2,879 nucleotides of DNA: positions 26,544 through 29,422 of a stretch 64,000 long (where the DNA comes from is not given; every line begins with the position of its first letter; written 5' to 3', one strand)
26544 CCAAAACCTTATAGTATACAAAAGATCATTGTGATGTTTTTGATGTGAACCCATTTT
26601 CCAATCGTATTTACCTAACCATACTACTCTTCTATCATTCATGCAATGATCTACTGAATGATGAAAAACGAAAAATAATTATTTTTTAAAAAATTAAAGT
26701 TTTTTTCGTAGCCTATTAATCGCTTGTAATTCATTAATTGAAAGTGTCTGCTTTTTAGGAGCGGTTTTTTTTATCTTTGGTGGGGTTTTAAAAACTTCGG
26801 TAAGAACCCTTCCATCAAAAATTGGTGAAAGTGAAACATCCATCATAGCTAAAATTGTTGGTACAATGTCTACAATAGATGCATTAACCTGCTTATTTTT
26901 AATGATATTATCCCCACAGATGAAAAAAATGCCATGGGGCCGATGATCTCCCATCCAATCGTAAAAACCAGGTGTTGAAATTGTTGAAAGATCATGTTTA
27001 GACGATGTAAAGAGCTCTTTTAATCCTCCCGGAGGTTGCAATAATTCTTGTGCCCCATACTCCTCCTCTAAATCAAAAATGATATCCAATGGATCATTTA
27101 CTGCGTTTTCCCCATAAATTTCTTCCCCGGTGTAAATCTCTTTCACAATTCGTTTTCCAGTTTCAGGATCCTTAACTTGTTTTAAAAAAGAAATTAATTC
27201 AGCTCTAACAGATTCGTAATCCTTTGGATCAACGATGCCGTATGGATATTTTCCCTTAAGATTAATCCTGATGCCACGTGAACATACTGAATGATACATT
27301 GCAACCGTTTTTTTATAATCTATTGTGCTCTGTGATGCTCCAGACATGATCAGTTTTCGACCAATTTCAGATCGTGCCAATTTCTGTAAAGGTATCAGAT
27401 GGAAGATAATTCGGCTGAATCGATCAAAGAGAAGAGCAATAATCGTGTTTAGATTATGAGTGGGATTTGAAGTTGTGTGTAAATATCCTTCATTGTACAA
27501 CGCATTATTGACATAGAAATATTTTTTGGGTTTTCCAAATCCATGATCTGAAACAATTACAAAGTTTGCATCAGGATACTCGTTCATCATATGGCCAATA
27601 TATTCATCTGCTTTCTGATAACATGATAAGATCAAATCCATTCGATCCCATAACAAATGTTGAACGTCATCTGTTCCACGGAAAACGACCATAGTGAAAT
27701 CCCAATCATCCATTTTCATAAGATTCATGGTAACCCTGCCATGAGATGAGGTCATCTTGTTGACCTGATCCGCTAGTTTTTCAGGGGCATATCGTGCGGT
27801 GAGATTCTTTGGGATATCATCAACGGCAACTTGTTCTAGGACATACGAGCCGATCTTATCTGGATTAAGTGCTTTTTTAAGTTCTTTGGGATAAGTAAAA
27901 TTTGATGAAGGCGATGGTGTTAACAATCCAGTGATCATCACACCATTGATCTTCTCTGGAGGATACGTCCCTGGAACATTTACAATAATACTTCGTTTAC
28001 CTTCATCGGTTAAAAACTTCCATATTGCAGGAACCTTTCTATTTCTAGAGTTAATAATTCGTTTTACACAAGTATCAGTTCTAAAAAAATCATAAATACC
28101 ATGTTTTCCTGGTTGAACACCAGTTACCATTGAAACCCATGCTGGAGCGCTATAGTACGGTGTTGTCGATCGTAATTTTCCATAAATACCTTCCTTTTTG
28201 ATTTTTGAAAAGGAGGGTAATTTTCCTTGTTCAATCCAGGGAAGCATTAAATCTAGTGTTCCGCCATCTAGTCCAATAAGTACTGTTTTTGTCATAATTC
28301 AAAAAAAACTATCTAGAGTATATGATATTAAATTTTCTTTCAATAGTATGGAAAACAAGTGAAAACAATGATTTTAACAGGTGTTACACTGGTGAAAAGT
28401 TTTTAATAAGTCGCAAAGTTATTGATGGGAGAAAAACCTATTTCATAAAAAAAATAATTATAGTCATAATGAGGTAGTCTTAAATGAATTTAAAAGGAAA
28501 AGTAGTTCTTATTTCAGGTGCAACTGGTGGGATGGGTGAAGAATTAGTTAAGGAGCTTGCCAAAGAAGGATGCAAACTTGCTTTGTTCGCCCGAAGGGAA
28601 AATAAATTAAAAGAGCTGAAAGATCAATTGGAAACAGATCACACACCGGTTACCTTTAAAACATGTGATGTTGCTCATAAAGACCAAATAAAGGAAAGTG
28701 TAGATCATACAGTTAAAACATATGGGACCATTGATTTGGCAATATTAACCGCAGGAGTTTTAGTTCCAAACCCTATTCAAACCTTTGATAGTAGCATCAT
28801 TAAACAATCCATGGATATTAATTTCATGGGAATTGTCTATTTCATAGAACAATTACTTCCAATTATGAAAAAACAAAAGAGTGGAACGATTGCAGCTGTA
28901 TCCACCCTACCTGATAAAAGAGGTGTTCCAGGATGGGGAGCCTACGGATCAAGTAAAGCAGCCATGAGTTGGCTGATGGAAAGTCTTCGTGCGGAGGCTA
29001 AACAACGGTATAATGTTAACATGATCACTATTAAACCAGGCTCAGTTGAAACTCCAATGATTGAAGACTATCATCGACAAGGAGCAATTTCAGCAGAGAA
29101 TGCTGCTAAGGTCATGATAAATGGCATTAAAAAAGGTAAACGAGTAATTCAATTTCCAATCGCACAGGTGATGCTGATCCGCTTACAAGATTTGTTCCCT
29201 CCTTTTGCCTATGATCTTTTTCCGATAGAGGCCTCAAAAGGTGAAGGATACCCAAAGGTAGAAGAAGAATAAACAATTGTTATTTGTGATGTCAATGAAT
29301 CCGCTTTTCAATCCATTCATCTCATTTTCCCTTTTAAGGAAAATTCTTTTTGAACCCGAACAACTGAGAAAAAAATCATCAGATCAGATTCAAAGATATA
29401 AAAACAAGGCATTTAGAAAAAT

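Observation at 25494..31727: Cluster pairing PaaK/CapK-like adenylating enzymes with standalone flippase-like (LPG-synthase-TM) proteins, an AlkP-family phosphodiesterase and an SDR: possible tRNA-independent lipid or glycan acylation module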

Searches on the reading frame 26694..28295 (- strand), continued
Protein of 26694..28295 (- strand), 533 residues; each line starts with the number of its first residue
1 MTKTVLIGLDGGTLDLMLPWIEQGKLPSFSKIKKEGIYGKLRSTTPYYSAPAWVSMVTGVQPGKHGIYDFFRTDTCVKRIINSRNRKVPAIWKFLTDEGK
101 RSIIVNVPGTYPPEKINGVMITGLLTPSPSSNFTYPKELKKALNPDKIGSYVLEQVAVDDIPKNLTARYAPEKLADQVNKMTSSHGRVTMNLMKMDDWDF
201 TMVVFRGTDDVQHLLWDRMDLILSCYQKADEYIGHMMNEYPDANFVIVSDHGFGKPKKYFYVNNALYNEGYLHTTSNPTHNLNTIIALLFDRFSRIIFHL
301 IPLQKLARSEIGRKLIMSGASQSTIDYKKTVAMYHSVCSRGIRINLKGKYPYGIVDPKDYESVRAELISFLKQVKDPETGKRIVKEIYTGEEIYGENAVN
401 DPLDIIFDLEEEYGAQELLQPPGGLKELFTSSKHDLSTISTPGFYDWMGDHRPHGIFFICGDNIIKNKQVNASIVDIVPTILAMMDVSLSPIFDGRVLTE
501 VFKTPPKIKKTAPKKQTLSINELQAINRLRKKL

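Call 84: fold_search(model_id=the predicted structure, library=pdb)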
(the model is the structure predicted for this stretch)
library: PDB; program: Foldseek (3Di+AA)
matches with E <= 10: 583; with E <= 0.001: 373
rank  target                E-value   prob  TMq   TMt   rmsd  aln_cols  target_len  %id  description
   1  6wew_BaB              1.9e-17  1.00  0.50  0.35   8.7       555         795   14  Crystal structures of human E-NPP 1: bound to N-{4-[(7-methoxyquinolin-4-yl)oxy]phenyl}sulfuric diamide (released 2020-09-09)
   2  6ael_A                3.1e-17  1.00  0.49  0.37   7.7       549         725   14  Crystal structure of ENPP1 in complex with 3'3'-cGAMP (released 2019-03-06)
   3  6c01_A                3.1e-17  1.00  0.49  0.33   9.1       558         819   13  Human ectonucleotide pyrophosphatase / phosphodiesterase 3 (ENPP3, NPP3, CD203c) (released 2018-05-02)
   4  4gtw_A                3.1e-17  1.00  0.47  0.37   8.2       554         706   15  Crystal structure of mouse Enpp1 in complex with AMP (released 2012-11-07)
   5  6weu_AbA              3.5e-17  1.00  0.53  0.36   7.9       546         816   15  Crystal structures of human E-NPP 1: bound to adenosine-5'-thio-monophosphate (released 2020-09-09)
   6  6weu_BbB              4.5e-17  1.00  0.51  0.35   7.8       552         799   14  Crystal structures of human E-NPP 1: bound to adenosine-5'-thio-monophosphate (released 2020-09-09)
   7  6c01_B                5.4e-17  1.00  0.50  0.34   8.7       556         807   13  Human ectonucleotide pyrophosphatase / phosphodiesterase 3 (ENPP3, NPP3, CD203c) (released 2018-05-02)
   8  6aek_A                7.7e-17  1.00  0.50  0.38   7.6       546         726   15  Crystal structure of ENPP1 in complex with pApG (released 2019-03-06)
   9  6wet_BaB              1.1e-16  1.00  0.51  0.36  12.9       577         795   15  Crystal structures of human E-NPP 1: apo (released 2020-09-09)
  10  4gtw_B                1.3e-16  1.00  0.49  0.38   7.9       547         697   16  Crystal structure of mouse Enpp1 in complex with AMP (released 2012-11-07)
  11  6wet_AaA              1.3e-16  1.00  0.51  0.35   8.1       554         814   14  Crystal structures of human E-NPP 1: apo (released 2020-09-09)
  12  6c02_A                1.7e-16  1.00  0.52  0.35   8.4       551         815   14  Human ectonucleotide pyrophosphatase / phosphodiesterase 3 (ENPP3, NPP3, CD203c), inactive (T205A), N594S, with alpha, (released 2018-05-02)
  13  6wev_AbA              1.7e-16  1.00  0.52  0.35   8.0       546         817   15  Crystal structures of human E-NPP 1: bound to N-{[1-(6,7-dimethoxy-5,8-dihydroquinazolin-4-yl)piperidin-4-yl]methyl} (released 2020-09-09)
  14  6xkd_B                1.7e-16  1.00  0.51  0.41   7.3       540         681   16  Structure of ligand-bound mouse cGAMP hydrolase ENPP1 (released 2021-06-02)
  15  8ghr_A                2.2e-16  1.00  0.50  0.38   8.9       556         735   16  Structure of human ENPP1 in complex with variable heavy domain VH27.2 (released 2023-08-02)
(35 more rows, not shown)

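Call 89: search_protein_families(library=pfam, proteins=[L168:8666-9871:-, L167:9774-11339:-], max_evalue=0.01)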
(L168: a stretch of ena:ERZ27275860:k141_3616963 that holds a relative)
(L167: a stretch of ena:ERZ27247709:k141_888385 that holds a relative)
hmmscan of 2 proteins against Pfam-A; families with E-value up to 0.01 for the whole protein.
L168:8666-9871:- (401 aa): 0 families

L167:9774-11339:- (521 aa): 0 families

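Call 93: search_protein_families(library=ncbifam, proteins=[L168:3629-4915:-], max_evalue=0.00001)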
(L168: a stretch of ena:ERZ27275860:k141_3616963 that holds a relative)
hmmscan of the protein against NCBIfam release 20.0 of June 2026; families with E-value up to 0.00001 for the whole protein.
L168:3629-4915:- (428 aa): 22 families
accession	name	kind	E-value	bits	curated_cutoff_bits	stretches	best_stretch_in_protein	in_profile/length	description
TIGR02026.1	BchE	equivalog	2.2e-32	112.6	481.35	1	158-408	196-448/497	magnesium-protoporphyrin IX monomethyl ester anaerobic oxidative cyclase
TIGR03471.1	HpnJ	equivalog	3.2e-29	102.1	577.6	1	152-360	194-403/472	hopanoid biosynthesis associated radical SAM protein HpnJ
TIGR04013.1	B12_SAM_MJ_1487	hypoth_equivalog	1.1e-26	93.6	251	1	31-199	17-194/382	TIGR04013 family B12-binding domain/radical SAM domain-containing protein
TIGR04072.2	rSAM_ladder_B12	equivalog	2.7e-26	92.2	360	1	74-352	89-380/443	lipid biosynthesis B12-binding/radical SAM protein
NF038361.1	rSAM_Sden_1168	equivalog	2.7e-22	79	575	1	159-354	285-482/560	Sden_1168 family B12-binding radical SAM P-methyltransferase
TIGR04367.1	HpnR_B12_rSAM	equivalog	6.5e-22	77.7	650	1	147-356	178-383/490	hopanoid C-3 methylase HpnR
TIGR04014.1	B12_SAM_MJ_0865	equivalog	3.1e-20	72.4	360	1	59-343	42-357/434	methyl-coenzyme M reductase glutamine C-methyltransferase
NF033070.1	rSAM_AprD4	equivalog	1.3e-19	70.4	500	1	158-379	198-424/456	AprD4 family radical SAM diol-dehydratase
TIGR04479.1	bcpD_PhpK_rSAM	subfamily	1.5e-17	63.2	600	1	158-319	243-406/504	PhpK family radical SAM P-methyltransferase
TIGR04295.1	B12_rSAM_oligo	hypoth_equivalog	9.5e-15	54.2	400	1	159-344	203-384/422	TIGR04295 family B12-binding domain-containing radical SAM protein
NF050148.1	rSAM_ApyD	equivalog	1.2e-14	53.7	750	1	159-347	202-396/645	RiPP biosynthesis radical SAM protein ApyD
TIGR00089.1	TIGR00089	subfamily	3.9e-11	42.4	251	1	80-201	66-184/429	MiaB/RimO family radical SAM methylthiotransferase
NF045585.1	rSAM_slr0320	equivalog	1.4e-10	40.3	775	1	156-293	235-378/511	photosystem II high light acclimation radical SAM protein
TIGR01578.1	MiaB-like-B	hypoth_equivalog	2.4e-10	39.8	314.7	0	78-200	62-177/421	tRNA (N(6)-L-threonylcarbamoyladenosine(37)-C(2))-methylthiotransferase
TIGR03975.1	rSAM_ocin_1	subfamily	2.5e-10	39.5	281.85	1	158-317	263-425/606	RiPP maturation radical SAM C-methyltransferase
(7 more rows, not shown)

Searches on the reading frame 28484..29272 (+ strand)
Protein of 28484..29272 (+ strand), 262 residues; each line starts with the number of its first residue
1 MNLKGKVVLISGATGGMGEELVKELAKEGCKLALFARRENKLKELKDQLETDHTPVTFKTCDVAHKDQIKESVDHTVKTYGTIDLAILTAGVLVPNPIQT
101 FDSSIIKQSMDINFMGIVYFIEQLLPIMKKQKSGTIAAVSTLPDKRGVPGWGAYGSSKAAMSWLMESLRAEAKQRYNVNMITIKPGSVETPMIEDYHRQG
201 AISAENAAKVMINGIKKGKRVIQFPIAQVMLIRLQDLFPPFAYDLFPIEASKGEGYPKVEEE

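Call 3: search_protein_families(library=pfam, proteins=[window:28484-29272:+], max_evalue=0.01)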
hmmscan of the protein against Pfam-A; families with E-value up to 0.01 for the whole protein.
window:28484-29272:+ (262 aa): 13 families
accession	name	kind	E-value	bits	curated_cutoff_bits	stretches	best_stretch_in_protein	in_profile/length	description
PF00106.31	adh_short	-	4.9e-46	157.1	26.6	1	6-196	1-190/195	short chain dehydrogenase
PF13561.12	adh_short_C2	-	8.5e-30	104.5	27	1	12-213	1-201/236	Enoyl-(Acyl carrier protein) reductase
PF08659.16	KR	-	3.9e-14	53.4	22.6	1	8-179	3-174/180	KR domain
PF01370.27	Epimerase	-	1.4e-08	34.9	20.9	1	8-85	1-71/240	NAD dependent epimerase/dehydratase family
PF02719.21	Polysacc_synt_2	-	7.8e-08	32.3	20.2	1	8-173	1-157/293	Polysaccharide biosynthesis protein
PF13460.12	NAD_binding_10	-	1.1e-05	25.9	27.2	1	12-72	1-57/184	NAD(P)H-binding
PF23441.1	SDR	-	3.2e-05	23.9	27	1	5-195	7-201/258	SDR-like rossmann domain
PF07993.18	NAD_binding_4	-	0.00041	20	20.1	0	10-49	1-42/258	Male sterility protein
PF16363.11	GDP_Man_Dehyd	-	0.0013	18.7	27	0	9-75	1-73/332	GDP-mannose 4,6 dehydratase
PF01488.26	Shikimate_DH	-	0.0014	19.2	24.3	1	2-54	9-62/138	Shikimate / quinate 5-dehydrogenase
PF01113.26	DapB_N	-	0.0033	17.9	25.6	1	8-74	3-66/124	Dihydrodipicolinate reductase, N-terminus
PF03446.21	NAD_binding_2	-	0.0039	17.7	21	1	14-49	7-42/161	NAD binding domain of 6-phosphogluconate dehydrogenase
PF05368.20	NmrA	-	0.0097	16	27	0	6-74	3-68/298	NmrA-like family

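Call 6: search_protein_families(library=ncbifam, proteins=[window:28484-29272:+], max_evalue=0.1)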
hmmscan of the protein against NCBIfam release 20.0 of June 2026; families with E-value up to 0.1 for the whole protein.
window:28484-29272:+ (262 aa): 251 families (the best 25 are shown)
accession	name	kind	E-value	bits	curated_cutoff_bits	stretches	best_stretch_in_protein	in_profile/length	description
NF004825.0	PRK06181.1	equivalog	1.9e-46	158.5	215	1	2-201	3-202/268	SDR family oxidoreductase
NF005437.0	PRK07024.1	equivalog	1.8e-43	148.8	266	1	6-247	5-247/259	SDR family oxidoreductase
NF005672.0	PRK07454.1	equivalog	1e-38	132.9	234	1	5-215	6-221/241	SDR family oxidoreductase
NF006099.0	PRK08251.1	equivalog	1.7e-38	132.2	253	1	5-228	4-230/250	SDR family oxidoreductase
NF005806.0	PRK07666.1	equivalog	2.9e-36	125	286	1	2-222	4-228/239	3-ketoacyl-ACP reductase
NF005495.0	PRK07109.1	subfamily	4.2e-36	124.9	264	1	3-195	6-199/334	SDR family oxidoreductase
NF005539.0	PRK07201.1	equivalog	9.3e-35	120.4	549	1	2-230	367-599/657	SDR family oxidoreductase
NF005559.1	PRK07231.1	subfamily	2.4e-33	115.7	215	1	3-209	2-205/249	glucose 1-dehydrogenase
NF004521.0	PRK05866.1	equivalog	1.3e-32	113.1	368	1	2-241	37-279/294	SDR family oxidoreductase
NF005372.1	PRK06914.1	subfamily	2.7e-32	112.1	320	1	5-205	2-202/279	SDR family oxidoreductase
NF005594.0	PRK07326.1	equivalog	4.5e-32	111.5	271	1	2-222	3-223/237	SDR family oxidoreductase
NF004526.0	PRK05872.1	subfamily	8.9e-32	110.4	276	1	2-201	7-203/297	short-chain dehydrogenase/reductase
TIGR04316.1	dhbA_paeA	equivalog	1.8e-31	109.6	300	1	8-216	1-203/250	2,3-dihydro-2,3-dihydroxybenzoate dehydrogenase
NF009093.0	PRK12429.1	subfamily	1.9e-31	109.3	258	1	1-221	1-224/259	3-hydroxybutyrate dehydrogenase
NF005489.0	PRK07102.1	equivalog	1.3e-30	106.8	267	1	6-228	2-223/243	SDR family oxidoreductase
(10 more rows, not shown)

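Call 35: search_solved_structures(query=window:28484-29272:+, max_evalue=1e-20)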
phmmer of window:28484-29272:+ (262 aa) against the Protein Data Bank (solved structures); distinct sequences matched with E-value up to 1e-20: 8.
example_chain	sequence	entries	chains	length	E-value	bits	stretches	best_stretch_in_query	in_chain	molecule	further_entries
2jah_A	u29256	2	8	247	2.2e-26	95.9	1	3-192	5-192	CLAVULANIC ACID DEHYDROGENASE | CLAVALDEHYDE DEHYDROGENASE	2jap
6zzq_A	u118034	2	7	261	2.7e-25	92.3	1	3-220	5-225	3-hydroxybutyrate dehydrogenase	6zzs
3tfo_A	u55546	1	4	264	9.1e-23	84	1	5-199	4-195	putative 3-oxoacyl-(acyl-carrier-protein) reductase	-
6yc8_A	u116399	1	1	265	1.1e-21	80.5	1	6-198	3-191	Ketoreductase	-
3kzv_A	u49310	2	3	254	1.6e-21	80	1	5-228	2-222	Uncharacterized oxidoreductase YIR035C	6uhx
3p19_A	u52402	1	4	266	3.4e-21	78.9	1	6-217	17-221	Putative blue fluorescent protein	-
7o6p_A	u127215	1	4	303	5.3e-21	78.2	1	2-191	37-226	borneol dehydrogenase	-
2et6_A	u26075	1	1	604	7.7e-21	77.7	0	2-192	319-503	(3R)-hydroxyacyl-CoA dehydrogenase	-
